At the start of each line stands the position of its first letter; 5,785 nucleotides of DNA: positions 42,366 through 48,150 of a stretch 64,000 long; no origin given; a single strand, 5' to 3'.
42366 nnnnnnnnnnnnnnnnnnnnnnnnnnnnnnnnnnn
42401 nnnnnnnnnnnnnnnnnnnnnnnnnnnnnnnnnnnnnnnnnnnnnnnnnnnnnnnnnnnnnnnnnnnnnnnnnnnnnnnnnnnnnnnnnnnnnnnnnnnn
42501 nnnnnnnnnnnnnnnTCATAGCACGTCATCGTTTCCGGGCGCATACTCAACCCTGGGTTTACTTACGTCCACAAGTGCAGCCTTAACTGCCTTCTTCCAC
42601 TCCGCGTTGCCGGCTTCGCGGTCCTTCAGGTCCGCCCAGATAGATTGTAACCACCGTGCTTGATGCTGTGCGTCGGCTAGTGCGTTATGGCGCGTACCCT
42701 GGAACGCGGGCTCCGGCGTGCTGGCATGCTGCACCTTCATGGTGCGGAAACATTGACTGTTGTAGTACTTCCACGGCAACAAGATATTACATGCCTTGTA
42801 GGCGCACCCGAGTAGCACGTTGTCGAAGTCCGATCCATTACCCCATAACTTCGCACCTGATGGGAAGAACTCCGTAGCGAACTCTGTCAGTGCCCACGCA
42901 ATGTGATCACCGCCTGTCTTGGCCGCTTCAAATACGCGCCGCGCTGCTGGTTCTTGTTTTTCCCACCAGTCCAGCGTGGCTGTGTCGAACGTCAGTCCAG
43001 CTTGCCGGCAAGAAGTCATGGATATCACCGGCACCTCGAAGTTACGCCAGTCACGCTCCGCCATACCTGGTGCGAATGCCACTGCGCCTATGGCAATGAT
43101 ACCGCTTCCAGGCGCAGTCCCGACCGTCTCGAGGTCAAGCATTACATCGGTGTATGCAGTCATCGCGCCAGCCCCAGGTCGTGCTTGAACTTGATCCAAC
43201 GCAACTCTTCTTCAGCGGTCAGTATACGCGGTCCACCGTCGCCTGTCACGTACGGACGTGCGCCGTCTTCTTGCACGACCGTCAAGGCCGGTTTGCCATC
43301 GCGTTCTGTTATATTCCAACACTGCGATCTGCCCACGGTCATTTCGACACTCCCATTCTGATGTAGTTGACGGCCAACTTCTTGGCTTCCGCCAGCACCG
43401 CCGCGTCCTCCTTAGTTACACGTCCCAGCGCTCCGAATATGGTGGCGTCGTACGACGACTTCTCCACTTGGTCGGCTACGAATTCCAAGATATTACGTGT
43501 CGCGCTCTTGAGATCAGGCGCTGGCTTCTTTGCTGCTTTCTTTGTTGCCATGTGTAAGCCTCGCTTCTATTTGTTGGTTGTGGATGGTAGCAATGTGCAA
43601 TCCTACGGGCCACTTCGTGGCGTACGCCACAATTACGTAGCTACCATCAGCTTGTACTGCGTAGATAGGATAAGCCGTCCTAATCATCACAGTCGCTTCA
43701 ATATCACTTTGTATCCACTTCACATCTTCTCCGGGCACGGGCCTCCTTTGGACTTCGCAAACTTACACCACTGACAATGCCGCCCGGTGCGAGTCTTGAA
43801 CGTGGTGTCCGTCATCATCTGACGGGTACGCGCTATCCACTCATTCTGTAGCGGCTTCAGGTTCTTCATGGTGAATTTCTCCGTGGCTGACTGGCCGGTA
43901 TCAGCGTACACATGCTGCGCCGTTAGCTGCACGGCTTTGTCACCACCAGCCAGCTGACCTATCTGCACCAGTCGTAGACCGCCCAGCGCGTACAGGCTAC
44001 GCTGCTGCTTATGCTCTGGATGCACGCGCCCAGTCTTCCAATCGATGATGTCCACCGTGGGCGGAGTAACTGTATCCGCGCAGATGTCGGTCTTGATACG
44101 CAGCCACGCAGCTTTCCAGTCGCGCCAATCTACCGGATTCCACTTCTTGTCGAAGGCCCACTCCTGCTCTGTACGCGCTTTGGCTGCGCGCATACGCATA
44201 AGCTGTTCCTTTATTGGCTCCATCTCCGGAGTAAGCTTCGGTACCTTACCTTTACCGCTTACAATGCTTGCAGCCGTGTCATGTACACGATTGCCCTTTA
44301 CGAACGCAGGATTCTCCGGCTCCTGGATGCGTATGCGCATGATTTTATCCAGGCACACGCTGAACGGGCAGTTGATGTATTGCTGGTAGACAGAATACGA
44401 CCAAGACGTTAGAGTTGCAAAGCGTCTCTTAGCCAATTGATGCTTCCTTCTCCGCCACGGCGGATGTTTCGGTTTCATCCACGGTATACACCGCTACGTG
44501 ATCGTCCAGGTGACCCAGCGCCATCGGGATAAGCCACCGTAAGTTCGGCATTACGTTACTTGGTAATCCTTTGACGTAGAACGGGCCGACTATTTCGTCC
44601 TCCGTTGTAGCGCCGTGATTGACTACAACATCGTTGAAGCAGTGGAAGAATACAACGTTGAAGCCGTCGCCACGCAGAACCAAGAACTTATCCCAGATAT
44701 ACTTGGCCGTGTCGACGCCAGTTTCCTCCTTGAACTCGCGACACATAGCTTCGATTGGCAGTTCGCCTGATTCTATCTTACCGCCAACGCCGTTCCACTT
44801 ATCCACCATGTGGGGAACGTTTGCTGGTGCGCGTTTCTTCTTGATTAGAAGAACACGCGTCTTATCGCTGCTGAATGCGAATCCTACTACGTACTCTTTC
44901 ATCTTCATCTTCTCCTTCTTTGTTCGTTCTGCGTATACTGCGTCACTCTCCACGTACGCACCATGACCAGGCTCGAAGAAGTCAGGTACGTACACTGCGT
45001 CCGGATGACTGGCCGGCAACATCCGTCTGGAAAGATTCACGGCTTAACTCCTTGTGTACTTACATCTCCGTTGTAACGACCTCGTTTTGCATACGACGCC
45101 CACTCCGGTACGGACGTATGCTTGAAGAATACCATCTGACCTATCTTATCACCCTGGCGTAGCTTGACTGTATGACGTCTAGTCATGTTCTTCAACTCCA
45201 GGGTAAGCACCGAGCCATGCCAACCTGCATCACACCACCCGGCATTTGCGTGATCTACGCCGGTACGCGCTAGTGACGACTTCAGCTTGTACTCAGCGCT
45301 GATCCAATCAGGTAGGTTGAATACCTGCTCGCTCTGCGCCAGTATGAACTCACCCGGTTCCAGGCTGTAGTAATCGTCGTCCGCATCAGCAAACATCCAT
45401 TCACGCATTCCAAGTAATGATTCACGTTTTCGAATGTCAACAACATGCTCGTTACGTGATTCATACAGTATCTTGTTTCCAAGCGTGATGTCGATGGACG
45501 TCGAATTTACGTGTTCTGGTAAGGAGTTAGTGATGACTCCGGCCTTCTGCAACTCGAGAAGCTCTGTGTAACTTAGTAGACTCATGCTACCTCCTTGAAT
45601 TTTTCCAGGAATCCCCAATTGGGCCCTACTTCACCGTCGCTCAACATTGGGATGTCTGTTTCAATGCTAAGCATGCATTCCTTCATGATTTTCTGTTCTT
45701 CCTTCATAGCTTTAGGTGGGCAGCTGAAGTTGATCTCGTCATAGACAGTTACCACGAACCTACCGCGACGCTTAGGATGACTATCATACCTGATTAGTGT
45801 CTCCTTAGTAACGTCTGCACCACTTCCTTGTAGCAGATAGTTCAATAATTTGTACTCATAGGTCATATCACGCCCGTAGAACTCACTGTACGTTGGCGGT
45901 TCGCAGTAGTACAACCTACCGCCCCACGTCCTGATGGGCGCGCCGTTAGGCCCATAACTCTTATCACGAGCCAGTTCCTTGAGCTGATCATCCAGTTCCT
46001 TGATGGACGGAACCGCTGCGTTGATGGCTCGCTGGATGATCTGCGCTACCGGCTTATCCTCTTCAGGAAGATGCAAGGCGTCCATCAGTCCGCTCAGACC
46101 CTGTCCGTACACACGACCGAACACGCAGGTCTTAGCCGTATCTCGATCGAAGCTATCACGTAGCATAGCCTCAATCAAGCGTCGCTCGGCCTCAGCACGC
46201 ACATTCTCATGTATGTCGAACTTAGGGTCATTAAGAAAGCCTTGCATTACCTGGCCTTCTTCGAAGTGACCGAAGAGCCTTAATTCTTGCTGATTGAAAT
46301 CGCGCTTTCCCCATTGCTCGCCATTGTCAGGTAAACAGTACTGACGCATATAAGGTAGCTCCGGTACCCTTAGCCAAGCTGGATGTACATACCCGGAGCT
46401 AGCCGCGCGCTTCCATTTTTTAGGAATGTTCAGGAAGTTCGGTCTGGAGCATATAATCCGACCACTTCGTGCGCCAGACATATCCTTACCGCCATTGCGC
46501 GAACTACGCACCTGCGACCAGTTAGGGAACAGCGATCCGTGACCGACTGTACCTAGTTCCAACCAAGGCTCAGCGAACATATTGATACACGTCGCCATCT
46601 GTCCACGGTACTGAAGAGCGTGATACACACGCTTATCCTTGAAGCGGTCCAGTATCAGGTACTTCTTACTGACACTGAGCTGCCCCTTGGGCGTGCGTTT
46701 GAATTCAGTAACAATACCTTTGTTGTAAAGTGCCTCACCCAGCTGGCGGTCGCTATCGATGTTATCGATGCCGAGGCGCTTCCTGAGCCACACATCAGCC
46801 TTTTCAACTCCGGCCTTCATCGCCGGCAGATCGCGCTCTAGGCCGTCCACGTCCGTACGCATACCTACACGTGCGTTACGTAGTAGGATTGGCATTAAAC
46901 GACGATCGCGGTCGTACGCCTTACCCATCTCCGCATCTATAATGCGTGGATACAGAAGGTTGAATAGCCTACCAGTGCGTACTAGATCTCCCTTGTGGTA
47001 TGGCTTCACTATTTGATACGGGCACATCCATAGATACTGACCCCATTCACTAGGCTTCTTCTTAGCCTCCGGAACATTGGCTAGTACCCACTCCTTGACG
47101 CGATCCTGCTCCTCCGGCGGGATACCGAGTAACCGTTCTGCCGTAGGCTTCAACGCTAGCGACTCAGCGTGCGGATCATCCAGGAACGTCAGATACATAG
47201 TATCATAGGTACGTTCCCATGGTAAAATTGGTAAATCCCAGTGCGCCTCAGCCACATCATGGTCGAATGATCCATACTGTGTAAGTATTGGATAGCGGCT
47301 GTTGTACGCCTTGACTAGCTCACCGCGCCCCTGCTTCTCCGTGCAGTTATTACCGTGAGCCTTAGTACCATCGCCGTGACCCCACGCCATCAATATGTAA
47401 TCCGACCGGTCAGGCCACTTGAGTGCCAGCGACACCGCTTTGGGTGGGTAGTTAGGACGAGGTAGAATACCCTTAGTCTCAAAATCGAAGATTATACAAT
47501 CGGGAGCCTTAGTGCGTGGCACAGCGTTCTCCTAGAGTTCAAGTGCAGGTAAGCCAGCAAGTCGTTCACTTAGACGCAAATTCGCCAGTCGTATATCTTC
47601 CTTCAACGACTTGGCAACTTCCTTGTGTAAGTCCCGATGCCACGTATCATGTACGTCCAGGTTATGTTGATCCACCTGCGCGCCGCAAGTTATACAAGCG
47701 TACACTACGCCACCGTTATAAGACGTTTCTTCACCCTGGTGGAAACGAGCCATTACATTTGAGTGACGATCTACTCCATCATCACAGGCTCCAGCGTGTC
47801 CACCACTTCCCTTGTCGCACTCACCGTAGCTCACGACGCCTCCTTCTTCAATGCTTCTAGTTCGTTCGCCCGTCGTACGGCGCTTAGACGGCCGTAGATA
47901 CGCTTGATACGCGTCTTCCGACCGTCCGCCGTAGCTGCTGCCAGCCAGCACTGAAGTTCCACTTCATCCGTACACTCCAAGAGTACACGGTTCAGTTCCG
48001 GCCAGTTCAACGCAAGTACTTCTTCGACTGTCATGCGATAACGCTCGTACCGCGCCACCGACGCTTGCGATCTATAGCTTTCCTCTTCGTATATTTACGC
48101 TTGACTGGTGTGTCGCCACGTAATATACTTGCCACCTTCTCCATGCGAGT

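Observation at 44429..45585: dNTP-pool remodelling enzymes (dCTP deaminase, Nudix; plus MazG-like and MPP elsewhere)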

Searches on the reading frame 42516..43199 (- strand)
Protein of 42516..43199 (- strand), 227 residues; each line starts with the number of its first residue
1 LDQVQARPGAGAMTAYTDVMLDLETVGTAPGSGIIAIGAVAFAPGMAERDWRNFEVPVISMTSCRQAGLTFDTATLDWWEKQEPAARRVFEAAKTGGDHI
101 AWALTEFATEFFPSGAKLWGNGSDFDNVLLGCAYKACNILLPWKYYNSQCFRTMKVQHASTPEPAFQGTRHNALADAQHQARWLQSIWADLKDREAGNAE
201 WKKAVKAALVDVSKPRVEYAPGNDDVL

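Call 3: search_protein_families(library=pfam, proteins=[window:42516-43199:-], max_evalue=0.01)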
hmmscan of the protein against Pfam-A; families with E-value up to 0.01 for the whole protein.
window:42516-43199:- (227 aa): 1 family
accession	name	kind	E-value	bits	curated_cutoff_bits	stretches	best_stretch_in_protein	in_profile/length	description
PF16473.11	Rv2179c-like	-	1.7e-38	132.6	27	1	18-188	2-177/177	3'-5' exoribonuclease Rv2179c-like domain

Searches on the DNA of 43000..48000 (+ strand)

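Call 9: search_dna_similar(query=window:43000-48000:+, collection=phages, mode=distant, max_rows=20)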
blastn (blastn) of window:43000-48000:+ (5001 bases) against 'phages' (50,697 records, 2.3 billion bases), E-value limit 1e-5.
No match.

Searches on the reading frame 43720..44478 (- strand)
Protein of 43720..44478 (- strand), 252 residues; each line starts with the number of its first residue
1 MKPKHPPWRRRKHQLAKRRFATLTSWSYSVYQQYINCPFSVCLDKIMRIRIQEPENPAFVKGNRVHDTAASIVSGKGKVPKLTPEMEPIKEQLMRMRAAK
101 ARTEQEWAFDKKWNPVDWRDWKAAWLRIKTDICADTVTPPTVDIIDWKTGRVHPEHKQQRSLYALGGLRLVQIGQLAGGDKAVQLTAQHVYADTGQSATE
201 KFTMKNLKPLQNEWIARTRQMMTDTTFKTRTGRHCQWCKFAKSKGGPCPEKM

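Call 3: search_protein_families(library=pfam, proteins=[window:43720-44478:-], max_evalue=0.01)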
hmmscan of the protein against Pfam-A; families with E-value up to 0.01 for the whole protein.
window:43720-44478:- (252 aa): 2 families
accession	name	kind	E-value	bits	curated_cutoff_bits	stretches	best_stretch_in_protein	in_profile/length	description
PF12705.13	PDDEXK_1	-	4e-13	50.3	22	2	25-107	1-81/247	PD-(D/E)XK nuclease superfamily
PF10926.14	DUF2800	-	2.5e-07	30.6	21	1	138-241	128-229/368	Protein of unknown function (DUF2800)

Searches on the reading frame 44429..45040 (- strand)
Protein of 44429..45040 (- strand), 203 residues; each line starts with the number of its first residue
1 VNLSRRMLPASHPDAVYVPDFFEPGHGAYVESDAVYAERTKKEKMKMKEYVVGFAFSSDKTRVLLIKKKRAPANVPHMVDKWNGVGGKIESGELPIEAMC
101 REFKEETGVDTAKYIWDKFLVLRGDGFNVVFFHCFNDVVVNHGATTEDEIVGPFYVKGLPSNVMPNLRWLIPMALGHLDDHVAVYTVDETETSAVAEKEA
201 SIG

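Call 3: search_protein_families(library=pfam, proteins=[window:44429-45040:-], max_evalue=0.01)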
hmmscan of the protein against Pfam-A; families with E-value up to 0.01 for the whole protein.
window:44429-45040:- (203 aa): 1 family
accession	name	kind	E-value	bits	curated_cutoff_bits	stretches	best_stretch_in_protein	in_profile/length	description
PF00293.34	NUDIX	-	1.1e-11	45.3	21.1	1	51-141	5-97/134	NUDIX domain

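Call 7: search_protein_families(library=ncbifam, proteins=[window:44429-45040:-], max_evalue=0.01)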
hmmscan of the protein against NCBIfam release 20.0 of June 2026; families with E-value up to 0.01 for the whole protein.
window:44429-45040:- (203 aa): 10 families
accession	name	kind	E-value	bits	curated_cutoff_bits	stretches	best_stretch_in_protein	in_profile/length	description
NF008044.0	PRK10776.1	equivalog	7.9e-09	35.5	148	1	61-113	15-64/130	8-oxo-dGTP diphosphatase MutT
TIGR00586.1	mutt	equivalog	5.3e-07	29.7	97.9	1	64-112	19-64/129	8-oxo-dGTP diphosphatase MutT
NF006530.0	PRK08999.1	equivalog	1.2e-06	27.8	245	1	59-113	16-66/315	Nudix family hydrolase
NF001938.0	PRK00714.1-5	equivalog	5.8e-06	25.8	116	1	44-115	8-80/172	RNA pyrophosphohydrolase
NF006961.0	PRK09438.1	equivalog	1.8e-05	24.2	103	1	45-112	5-64/151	dihydroneopterin triphosphate diphosphatase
NF041652.1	Nud_hyd_Dein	equivalog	4.9e-05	23.6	200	1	51-131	15-95/152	Nudix hydrolase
TIGR02705.1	nudix_YtkD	equivalog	0.0001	21.9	154.4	1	86-115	51-82/156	RNA deprotection pyrophosphohydrolase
NF007834.0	PRK10546.1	equivalog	0.00072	19.4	156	1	80-113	30-65/135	pyrimidine (deoxy)nucleoside triphosphate diphosphatase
NF001936.0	PRK00714.1-3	equivalog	0.0017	18.3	118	1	78-115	33-70/155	RNA pyrophosphohydrolase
NF001935.0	PRK00714.1-2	equivalog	0.0048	16.4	259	1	81-111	32-62/183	RNA pyrophosphohydrolase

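Call 8: search_protein_families(library=phrogs, proteins=[window:44429-45040:-], max_evalue=0.001)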
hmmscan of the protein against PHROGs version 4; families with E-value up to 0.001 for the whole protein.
window:44429-45040:- (203 aa): 6 families
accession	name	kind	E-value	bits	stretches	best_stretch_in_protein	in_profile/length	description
phrog_1198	-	other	3.3e-13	51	1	35-111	22-95/253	MutT/NUDIX hydrolase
phrog_1185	-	other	4.8e-07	30.5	1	39-112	138-211/301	nudix hydrolase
phrog_15528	-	head and packaging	2.5e-06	27.2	1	80-137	543-600/794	portal protein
phrog_10313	-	other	7e-06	26.9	1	43-109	6-67/159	nudix hydrolase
phrog_6216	-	unknown function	1.3e-05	25.1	1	50-171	3-110/545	-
phrog_19657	-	other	0.00011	23.2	1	39-111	12-90/176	nudix hydrolase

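Call 20: search_solved_structures(query=window:44429-45040:-, max_evalue=0.01, show_alignments=3)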
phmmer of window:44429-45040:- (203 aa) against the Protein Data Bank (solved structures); distinct sequences matched with E-value up to 0.01: 38.
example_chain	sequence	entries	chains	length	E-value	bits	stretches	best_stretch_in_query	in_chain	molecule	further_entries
3ees_A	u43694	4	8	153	9.3e-06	28.5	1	33-111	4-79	Probable pyrophosphohydrolase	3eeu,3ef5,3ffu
4v14_A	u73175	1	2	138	1.8e-05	27.5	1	45-112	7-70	MUTATOR MUTT PROTEIN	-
7syc_A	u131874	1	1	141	7.2e-05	25.6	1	68-120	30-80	7,8-dihydro-8-oxoguanine-triphosphatase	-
1mut_A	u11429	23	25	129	0.00011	25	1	61-113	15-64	NUCLEOSIDE TRIPHOSPHATE PYROPHOSPHOHYDROLASE | Mutator mutT protein | 7,8-dihydro-8-oxoguanine-triphosphatase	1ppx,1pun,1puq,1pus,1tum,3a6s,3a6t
3r03_A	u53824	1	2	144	0.00038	23.2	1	62-112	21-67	NUDIX hydrolase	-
3id9_A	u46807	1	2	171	0.00065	22.5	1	53-111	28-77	MutT/NUDIX family protein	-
6ehh_A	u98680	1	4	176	0.00067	22.4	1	62-160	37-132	7,8-dihydro-8-oxoguanine triphosphatase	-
5otn_A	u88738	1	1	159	0.00071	22.3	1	62-115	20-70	Nudix (Nucleoside diphosphate linked moiety X)-type motif 1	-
5mze_A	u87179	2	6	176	0.00072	22.3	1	62-160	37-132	7,8-dihydro-8-oxoguanine triphosphatase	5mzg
5zrc_A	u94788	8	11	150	0.00086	22.1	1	48-112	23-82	Putative mutator protein MutT2/NUDIX hydrolase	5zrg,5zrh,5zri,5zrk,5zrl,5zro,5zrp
5hzx_A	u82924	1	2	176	0.00087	22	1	62-115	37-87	Nudix (Nucleoside diphosphate linked moiety X)-type motif 1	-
5mzf_A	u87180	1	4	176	0.0016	21.2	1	62-125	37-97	MTH1 protein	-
1sjy_A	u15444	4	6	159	0.0018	21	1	51-111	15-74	MutT/nudix family protein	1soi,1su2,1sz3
4dyw_A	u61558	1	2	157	0.0024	20.6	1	59-111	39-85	MutT/NUDIX family protein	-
3hhj_A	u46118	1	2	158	0.0025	20.5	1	51-111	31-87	Mutator mutT protein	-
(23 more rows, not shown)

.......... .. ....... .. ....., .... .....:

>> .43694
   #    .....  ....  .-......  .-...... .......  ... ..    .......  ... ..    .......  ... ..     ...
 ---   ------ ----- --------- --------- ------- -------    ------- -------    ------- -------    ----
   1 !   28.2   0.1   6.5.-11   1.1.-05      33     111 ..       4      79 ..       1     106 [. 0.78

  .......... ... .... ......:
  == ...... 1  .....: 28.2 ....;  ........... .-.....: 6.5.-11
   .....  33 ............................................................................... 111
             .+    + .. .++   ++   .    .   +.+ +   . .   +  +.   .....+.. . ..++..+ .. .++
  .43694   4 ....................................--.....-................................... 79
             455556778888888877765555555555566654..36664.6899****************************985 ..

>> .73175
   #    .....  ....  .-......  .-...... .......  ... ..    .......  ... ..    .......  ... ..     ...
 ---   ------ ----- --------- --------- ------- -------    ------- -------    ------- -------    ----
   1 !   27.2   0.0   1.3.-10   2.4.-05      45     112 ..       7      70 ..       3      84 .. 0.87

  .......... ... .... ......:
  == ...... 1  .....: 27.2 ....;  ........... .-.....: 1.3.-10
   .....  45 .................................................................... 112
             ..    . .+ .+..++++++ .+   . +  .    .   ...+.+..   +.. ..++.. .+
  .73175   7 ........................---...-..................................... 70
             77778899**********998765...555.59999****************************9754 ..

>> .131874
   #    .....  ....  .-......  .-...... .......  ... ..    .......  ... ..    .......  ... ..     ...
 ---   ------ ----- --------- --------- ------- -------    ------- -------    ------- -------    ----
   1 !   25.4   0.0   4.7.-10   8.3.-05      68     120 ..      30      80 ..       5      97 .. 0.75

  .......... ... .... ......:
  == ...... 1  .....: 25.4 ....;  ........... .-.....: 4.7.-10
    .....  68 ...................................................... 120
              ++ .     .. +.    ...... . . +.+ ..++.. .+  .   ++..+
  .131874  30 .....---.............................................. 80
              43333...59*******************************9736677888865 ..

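Call 21: find_related_loci(query=window:44429-45040:-, collection=viral_contigs, flank=10000)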
Query window:44429-45040:- (203 aa) in viral_contigs; peptide patterns used: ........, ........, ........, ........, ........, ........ (x = any residue, [..] = any of these).
58 stretches matched a pattern, but none encodes a relative of the query by tblastn (E <= 1e-3).
